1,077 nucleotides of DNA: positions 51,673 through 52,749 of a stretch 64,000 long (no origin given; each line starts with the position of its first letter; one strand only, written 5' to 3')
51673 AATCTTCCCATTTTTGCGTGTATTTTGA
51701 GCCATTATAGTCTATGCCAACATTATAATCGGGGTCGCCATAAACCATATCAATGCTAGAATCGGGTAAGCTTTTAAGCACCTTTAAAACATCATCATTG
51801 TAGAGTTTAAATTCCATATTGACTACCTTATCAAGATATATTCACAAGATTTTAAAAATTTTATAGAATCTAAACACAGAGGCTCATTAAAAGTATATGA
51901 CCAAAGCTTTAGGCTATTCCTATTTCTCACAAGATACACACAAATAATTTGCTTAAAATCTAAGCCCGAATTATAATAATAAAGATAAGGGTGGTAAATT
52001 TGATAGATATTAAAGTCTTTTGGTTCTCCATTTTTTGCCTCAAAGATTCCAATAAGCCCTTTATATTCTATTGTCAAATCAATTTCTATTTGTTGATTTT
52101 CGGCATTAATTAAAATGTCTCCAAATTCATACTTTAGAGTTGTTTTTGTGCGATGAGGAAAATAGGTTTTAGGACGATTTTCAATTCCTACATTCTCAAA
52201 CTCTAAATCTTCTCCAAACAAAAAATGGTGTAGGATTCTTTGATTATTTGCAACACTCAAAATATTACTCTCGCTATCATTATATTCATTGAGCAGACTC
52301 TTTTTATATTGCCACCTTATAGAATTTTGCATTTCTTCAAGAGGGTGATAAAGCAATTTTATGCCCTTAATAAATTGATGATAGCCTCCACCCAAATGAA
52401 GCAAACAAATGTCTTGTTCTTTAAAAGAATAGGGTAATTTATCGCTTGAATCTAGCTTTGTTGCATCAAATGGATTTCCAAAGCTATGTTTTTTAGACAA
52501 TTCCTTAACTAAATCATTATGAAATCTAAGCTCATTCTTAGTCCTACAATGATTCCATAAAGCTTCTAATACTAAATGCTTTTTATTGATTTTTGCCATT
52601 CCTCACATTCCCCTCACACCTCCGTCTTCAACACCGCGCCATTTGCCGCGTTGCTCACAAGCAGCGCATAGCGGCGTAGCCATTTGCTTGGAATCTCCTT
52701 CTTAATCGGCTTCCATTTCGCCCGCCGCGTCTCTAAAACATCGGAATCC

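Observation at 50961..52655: R-M cassette bracketed by a 35-bp direct duplication of the ilvD 3' end; the methyltransferase borrows its last 13 codons and stop from the duplicate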

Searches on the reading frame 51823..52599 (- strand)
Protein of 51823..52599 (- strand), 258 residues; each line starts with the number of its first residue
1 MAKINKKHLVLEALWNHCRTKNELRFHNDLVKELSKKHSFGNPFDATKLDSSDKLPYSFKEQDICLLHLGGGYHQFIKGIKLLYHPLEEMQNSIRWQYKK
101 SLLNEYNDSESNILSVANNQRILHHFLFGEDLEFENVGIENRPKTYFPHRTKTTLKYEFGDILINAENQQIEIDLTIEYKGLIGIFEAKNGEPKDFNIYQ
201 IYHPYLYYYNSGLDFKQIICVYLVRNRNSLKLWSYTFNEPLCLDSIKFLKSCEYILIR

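Call 4: search_protein_families(library=pfam, proteins=[window:51823-52599:-], max_evalue=0.01)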
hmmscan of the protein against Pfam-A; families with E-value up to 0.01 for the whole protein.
window:51823-52599:- (258 aa): 2 families
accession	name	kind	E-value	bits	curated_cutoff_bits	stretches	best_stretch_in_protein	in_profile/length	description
PF22518.2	DUF6997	-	2.6e-36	125.8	27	1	83-255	5-175/175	Domain of unknown function (DUF6997)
PF22515.2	DUF6996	-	2e-12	47.4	27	1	14-75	13-70/71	Domain of unknown function (DUF6996)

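Call 24: search_protein_families(library=ncbifam, proteins=[window:51823-52599:-], max_evalue=0.01)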
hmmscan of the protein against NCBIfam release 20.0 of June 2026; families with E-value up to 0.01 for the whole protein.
window:51823-52599:- (258 aa): 0 families

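Call 25: search_solved_structures(query=window:51823-52599:-, max_evalue=1)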
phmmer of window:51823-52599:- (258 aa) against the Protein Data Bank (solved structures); distinct sequences matched with E-value up to 1: 1.
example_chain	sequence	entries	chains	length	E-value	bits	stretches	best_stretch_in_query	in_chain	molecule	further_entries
6m3d_C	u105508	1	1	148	0.0011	21.7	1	124-177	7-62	Segmentation polarity homeobox protein engrailed,Segmentation polarity homeobox protein en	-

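Call 51: search_protein_families(library=padloc, proteins=[window:51823-52599:-], max_evalue=0.01)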
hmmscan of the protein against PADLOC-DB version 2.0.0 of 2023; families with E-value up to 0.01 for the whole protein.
window:51823-52599:- (258 aa): 2 families
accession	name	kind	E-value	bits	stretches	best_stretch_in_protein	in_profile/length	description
PDLC03513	REase_II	-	4.7e-12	44.1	1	1-256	1-248/426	Type II restriction enzyme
PDLC01887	CARF4--CARF_PDDEXK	-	0.0096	13.5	0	99-193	115-211/285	-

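Call 52: find_homologous_proteins(query=window:51823-52599:-, max_evalue=0.00001)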
Query window:51823-52599:- (258 aa): 816 proteins with E <= 0.00001 among 948 candidates; the best 120 are listed.
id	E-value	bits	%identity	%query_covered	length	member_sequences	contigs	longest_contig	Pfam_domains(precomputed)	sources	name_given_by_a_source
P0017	4.0e-157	540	91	100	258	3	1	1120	PF22518.3,PF22515.3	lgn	-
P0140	2.8e-147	507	86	100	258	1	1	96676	PF22518.3,PF22515.3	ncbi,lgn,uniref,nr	ncbi:hypothetical protein LS70_007100 [Helicobacter sp. MIT 11-5569]|uniref:type II restriction enzy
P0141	4.5e-147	507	86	100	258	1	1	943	PF22518.3,PF22515.3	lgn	-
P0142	3.2e-142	491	85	100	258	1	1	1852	PF22518.3,PF22515.3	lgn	-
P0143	1.2e-135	469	79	99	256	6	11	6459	PF22518.3,PF22515.3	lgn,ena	-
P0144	2.6e-135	468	80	98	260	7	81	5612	PF22518.3,PF22515.3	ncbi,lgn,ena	-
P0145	1.1e-132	459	77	99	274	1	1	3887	PF22518.3,PF22515.3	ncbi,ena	-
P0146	2.3e-132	458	78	99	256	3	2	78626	PF22518.3,PF22515.3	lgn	-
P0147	8.8e-132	456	78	100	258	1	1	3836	PF22518.3,PF22515.3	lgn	-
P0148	4.9e-131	454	78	100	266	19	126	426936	PF22518.3,PF22515.3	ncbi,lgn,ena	-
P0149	1.6e-130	452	78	99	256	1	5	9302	PF22518.3,PF22515.3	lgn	-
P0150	4.3e-130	451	79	99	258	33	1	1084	PF22518.3,PF22515.3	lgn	-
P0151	7.9e-130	450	76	100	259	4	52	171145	PF22518.3,PF22515.3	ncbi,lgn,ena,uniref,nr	ncbi:type II restriction enzyme [Campylobacter helveticus]|uniref:type II restriction enzyme n=1 Tax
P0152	1.3e-129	449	77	99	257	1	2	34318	PF22518.3,PF22515.3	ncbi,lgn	-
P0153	3.8e-129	448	77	99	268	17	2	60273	PF22518.3,PF22515.3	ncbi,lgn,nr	ncbi:TPA: hypothetical protein R1X41_001751 [Campylobacter upsaliensis]|nr:hypothetical protein [Cam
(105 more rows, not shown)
